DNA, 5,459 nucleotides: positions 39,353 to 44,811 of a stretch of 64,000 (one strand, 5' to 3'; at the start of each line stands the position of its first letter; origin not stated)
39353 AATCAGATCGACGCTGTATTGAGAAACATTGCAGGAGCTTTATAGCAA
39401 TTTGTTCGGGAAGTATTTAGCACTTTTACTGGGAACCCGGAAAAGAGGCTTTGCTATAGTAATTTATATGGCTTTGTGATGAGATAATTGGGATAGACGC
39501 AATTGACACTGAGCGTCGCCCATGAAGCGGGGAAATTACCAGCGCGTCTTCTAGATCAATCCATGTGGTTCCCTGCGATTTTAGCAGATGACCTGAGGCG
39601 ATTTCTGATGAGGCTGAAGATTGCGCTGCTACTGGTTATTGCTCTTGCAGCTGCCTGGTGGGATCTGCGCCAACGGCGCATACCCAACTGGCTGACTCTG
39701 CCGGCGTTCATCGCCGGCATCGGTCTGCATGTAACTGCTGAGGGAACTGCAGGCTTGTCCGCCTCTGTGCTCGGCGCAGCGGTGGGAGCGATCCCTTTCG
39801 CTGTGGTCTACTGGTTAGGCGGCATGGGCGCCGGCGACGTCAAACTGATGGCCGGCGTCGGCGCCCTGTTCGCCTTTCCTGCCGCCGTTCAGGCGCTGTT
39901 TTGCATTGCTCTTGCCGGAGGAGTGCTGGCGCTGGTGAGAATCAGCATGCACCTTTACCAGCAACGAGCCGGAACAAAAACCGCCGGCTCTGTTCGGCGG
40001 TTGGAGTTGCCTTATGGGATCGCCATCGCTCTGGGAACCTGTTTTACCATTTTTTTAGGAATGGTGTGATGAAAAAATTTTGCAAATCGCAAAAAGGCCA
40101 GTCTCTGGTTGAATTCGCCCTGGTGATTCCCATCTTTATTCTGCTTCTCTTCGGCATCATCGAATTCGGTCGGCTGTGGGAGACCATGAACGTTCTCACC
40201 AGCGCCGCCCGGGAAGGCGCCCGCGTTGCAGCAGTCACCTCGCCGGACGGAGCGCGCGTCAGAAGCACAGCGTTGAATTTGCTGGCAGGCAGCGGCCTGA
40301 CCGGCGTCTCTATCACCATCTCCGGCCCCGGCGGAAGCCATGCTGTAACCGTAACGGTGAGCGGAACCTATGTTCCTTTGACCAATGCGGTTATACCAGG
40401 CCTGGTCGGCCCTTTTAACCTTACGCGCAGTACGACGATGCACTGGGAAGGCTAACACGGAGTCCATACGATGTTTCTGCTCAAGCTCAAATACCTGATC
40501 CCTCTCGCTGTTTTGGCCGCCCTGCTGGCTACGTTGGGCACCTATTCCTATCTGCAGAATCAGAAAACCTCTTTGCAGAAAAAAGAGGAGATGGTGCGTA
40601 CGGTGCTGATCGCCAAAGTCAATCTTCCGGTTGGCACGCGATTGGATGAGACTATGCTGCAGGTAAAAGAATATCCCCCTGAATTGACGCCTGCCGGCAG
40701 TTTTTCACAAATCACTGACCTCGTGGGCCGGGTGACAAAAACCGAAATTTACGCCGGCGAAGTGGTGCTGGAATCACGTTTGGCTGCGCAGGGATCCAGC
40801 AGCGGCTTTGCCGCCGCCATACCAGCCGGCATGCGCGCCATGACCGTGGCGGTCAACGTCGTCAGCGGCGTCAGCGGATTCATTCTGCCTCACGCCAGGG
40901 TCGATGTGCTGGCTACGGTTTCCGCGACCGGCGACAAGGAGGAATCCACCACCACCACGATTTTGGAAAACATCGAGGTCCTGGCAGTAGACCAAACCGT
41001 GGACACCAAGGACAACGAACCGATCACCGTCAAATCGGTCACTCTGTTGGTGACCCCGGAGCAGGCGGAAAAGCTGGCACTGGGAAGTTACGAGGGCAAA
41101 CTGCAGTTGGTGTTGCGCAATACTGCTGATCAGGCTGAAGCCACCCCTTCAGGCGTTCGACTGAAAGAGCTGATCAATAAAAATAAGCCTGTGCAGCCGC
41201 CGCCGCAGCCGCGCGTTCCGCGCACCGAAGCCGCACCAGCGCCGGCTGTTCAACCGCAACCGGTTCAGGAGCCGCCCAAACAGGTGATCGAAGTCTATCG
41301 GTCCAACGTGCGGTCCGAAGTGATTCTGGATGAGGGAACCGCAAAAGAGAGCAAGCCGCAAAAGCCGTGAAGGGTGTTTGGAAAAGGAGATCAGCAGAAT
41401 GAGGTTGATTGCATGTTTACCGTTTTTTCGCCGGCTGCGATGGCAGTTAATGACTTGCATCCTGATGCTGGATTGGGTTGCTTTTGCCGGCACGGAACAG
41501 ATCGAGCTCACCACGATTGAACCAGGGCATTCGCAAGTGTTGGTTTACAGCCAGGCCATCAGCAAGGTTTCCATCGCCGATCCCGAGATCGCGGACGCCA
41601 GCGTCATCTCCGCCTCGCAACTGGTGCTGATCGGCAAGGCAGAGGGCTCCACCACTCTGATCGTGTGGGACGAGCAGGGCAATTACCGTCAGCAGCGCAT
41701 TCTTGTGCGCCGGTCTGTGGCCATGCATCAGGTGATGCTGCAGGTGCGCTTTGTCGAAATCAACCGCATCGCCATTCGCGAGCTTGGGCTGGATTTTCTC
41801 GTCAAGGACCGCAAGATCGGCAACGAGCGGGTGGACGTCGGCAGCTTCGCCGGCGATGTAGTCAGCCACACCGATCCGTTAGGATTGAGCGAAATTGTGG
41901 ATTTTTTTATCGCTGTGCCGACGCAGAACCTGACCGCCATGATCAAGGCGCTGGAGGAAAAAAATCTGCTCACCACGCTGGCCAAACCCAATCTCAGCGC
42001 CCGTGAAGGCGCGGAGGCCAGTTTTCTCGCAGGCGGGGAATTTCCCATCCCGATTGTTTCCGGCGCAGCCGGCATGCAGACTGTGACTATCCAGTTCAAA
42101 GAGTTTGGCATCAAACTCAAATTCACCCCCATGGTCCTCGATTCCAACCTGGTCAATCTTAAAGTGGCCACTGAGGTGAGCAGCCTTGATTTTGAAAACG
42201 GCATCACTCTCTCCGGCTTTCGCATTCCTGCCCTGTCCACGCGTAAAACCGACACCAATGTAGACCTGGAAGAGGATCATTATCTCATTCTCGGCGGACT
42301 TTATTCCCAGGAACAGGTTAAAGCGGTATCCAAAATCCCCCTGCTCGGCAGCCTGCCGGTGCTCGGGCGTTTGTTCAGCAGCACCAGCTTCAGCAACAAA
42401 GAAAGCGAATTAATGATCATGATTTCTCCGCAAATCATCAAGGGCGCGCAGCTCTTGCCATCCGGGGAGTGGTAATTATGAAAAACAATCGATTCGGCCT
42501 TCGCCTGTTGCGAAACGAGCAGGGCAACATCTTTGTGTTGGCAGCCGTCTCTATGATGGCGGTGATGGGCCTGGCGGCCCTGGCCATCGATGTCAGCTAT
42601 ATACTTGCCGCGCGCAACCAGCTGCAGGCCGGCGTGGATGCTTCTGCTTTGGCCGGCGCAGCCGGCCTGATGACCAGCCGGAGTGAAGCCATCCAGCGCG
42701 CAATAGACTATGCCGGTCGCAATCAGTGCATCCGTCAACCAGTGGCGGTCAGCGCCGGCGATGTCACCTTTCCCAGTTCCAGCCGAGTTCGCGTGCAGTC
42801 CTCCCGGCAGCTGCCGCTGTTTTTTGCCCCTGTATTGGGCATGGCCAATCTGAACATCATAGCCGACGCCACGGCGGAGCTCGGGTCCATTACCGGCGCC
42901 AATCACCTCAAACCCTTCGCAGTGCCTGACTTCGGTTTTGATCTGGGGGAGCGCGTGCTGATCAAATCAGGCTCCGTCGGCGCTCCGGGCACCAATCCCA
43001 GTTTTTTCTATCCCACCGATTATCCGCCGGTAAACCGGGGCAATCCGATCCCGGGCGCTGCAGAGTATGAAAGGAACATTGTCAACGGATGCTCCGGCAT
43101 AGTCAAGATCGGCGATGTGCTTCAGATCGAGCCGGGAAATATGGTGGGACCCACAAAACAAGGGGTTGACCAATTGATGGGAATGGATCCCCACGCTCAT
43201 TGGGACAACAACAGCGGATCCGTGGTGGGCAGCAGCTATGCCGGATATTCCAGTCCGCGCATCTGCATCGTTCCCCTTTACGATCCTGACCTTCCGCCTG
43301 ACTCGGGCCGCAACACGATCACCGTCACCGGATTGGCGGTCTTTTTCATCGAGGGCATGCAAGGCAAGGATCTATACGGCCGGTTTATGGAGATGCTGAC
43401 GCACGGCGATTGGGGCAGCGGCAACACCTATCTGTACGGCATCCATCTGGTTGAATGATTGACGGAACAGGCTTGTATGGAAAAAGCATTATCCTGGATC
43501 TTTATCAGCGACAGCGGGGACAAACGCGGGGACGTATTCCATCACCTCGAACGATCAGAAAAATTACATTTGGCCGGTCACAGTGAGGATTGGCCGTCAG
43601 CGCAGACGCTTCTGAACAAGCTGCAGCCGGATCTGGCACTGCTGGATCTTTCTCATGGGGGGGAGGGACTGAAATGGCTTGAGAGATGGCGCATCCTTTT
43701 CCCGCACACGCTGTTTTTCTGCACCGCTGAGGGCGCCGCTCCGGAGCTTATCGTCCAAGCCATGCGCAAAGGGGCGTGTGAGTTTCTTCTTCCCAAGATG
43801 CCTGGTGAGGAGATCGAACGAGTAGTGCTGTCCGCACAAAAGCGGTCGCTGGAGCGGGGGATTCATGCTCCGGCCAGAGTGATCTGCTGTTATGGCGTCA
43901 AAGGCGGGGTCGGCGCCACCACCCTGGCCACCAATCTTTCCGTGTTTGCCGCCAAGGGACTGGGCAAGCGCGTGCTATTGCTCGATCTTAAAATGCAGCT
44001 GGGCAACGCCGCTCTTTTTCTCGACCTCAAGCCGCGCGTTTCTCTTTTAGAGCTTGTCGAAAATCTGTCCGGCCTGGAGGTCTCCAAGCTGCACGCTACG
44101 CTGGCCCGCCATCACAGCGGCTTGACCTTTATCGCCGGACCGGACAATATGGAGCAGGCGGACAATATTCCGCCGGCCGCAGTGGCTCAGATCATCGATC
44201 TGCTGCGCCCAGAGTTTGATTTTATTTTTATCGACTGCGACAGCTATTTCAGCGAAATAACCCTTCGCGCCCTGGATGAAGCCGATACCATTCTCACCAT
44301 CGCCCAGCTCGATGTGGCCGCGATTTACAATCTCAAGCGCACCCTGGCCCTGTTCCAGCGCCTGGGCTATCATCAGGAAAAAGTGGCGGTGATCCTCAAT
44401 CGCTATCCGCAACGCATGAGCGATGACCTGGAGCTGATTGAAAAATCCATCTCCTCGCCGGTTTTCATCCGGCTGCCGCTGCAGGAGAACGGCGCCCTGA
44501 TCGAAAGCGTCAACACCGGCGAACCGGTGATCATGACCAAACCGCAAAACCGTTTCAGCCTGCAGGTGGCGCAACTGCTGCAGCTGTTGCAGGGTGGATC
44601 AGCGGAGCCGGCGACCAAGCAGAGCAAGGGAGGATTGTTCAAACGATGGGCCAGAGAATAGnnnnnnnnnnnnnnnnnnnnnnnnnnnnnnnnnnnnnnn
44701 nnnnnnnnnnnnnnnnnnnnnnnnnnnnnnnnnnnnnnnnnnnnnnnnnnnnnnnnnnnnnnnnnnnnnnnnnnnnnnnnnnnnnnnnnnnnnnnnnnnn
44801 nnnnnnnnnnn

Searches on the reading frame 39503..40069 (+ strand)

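Call 8: search_protein_families(library=pfam, proteins=[window:39503-40069:+])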
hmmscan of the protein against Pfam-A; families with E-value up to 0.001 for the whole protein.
window:39503-40069:+ (188 aa): 1 family
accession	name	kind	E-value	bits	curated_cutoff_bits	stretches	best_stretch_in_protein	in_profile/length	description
PF01478.23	Peptidase_A24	-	5.4e-20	72.2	26.5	1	42-144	2-104/104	Type IV leader peptidase family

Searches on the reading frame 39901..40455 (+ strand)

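Call 9: search_protein_families(library=pfam, proteins=[window:39901-40455:+])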
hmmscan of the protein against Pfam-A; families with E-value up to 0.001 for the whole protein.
window:39901-40455:+ (184 aa): 1 family
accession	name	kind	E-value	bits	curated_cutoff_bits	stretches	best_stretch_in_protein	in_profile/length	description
PF07811.17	TadE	-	2.4e-18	66.4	22.9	1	66-108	1-43/43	TadE-like protein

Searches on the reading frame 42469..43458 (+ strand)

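Call 9: search_protein_families(library=pfam, proteins=[window:42469-43458:+])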
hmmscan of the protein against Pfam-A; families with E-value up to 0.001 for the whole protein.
window:42469-43458:+ (329 aa): 2 families
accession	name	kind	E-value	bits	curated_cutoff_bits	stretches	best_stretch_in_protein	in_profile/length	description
PF13400.11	Tad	-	8e-08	32.9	22.3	1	19-65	1-46/47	Putative Flp pilus-assembly TadE/G-like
PF09977.15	Tad_C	-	2.7e-05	25.5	22.1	1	90-136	59-93/93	Putative Tad-like Flp pilus-assembly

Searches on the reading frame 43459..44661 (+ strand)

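Call 9: search_protein_families(library=pfam, proteins=[window:43459-44661:+])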
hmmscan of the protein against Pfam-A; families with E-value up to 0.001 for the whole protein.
window:43459-44661:+ (400 aa): 3 families
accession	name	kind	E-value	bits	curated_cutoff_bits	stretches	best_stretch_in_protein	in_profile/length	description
PF13614.12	AAA_31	-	4e-15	56.6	27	1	140-301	2-166/177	AAA domain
PF06564.18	CBP_BcsQ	-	2.5e-10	40.7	21.3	1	141-178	3-39/234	Cellulose biosynthesis protein BcsQ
PF01656.29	CbiA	-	3.5e-10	40.3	25.4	1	145-357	4-125/125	CobQ/CobB/MinD/ParA nucleotide binding domain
